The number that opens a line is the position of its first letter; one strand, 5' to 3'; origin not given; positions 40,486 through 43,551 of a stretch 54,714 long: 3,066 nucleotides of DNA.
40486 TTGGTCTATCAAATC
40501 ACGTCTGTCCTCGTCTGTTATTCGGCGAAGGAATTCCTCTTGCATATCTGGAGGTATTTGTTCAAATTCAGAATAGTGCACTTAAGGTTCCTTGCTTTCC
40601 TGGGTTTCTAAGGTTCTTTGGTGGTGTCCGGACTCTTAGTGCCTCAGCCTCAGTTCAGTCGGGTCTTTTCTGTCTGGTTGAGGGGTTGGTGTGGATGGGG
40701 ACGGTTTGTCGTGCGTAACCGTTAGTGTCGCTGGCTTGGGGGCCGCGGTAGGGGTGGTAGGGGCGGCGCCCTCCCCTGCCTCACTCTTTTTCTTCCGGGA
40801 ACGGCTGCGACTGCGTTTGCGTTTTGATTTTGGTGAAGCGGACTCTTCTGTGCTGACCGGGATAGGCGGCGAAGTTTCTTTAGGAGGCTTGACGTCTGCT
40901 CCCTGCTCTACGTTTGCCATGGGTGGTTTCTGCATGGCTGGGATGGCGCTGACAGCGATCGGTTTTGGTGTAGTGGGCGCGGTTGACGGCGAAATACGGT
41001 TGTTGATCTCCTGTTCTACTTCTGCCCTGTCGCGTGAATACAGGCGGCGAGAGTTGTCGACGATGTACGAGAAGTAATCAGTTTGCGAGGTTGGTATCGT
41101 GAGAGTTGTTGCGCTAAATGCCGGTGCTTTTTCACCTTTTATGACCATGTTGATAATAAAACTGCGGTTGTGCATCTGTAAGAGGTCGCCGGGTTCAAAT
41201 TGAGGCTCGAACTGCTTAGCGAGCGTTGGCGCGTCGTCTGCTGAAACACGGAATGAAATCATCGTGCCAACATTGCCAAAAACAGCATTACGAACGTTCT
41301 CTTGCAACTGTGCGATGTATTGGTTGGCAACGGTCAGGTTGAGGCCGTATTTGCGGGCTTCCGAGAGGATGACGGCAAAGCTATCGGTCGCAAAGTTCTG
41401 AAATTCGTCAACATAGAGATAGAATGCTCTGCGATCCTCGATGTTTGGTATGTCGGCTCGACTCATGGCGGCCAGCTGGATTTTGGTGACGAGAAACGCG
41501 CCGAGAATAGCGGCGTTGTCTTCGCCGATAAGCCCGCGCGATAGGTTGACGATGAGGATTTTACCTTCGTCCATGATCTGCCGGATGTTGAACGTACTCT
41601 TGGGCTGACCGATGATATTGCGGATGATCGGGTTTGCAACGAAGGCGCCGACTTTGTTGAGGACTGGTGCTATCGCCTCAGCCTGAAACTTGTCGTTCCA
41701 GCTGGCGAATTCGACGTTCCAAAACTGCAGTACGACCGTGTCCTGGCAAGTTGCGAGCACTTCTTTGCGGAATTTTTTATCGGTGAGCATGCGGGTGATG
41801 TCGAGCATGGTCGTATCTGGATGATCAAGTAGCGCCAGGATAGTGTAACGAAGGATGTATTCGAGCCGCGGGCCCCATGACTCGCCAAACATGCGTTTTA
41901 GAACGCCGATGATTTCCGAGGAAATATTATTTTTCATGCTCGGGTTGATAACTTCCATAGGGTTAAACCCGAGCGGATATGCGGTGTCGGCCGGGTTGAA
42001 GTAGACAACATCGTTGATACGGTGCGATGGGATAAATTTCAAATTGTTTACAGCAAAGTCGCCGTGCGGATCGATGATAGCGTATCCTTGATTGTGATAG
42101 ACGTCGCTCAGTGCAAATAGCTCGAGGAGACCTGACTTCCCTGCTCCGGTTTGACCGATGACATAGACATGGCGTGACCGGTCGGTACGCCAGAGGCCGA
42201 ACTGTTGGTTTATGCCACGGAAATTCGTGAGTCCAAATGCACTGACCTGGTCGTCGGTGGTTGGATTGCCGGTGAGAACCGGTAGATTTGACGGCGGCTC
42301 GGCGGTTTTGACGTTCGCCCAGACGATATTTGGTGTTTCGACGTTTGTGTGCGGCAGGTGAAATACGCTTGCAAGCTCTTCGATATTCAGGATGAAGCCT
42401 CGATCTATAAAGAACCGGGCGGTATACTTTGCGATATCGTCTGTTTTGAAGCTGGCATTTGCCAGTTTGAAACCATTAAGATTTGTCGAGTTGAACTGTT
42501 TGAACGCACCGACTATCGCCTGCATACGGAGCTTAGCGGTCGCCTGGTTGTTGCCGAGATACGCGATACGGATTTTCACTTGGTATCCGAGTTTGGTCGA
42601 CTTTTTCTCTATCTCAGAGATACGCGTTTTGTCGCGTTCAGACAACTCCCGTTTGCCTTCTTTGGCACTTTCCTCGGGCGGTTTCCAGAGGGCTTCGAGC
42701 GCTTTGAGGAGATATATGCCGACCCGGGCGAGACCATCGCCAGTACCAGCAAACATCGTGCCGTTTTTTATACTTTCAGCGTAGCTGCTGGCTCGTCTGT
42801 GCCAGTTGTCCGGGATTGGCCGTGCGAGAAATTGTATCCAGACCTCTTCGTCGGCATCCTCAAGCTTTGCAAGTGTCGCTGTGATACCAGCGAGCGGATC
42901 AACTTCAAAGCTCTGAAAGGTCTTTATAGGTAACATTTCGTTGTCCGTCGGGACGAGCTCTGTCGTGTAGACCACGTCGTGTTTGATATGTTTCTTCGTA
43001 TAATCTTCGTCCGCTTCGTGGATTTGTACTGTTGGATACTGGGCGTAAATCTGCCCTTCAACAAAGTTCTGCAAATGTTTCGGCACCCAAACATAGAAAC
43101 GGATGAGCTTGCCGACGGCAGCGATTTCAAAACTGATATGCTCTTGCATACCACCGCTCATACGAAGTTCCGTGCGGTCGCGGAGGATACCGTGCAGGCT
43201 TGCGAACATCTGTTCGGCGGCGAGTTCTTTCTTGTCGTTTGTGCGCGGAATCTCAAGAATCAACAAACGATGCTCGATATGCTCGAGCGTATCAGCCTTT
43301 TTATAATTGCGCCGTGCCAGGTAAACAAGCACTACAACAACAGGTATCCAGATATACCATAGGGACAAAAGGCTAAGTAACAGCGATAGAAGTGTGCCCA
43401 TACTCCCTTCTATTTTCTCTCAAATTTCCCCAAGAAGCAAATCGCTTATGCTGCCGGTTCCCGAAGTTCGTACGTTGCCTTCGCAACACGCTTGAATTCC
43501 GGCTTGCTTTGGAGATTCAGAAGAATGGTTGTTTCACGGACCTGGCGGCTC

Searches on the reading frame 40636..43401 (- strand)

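Call 74: search_protein_families(library=pfam, proteins=[window:40636-43401:-], max_evalue=0.001)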
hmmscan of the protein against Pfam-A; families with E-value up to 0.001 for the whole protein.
window:40636-43401:- (921 aa): 4 families
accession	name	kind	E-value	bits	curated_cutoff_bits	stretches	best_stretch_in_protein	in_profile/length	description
PF10412.15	TrwB_AAD_bind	-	1.6e-10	40.9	20.5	1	408-723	14-314/387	Type IV secretion-system coupling protein DNA-binding domain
PF01935.23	DUF87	-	2e-06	28.5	23.2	1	409-625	23-206/220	Helicase HerA, central domain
PF12696.13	TraG-D_C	-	2.4e-05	24.7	22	1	661-721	3-68/126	TraM recognition site of TraD and TraG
PF02534.20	T4SS-DNA_transf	-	4.9e-05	22.8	20.1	0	586-721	235-370/468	Type IV secretory system Conjugative DNA transfer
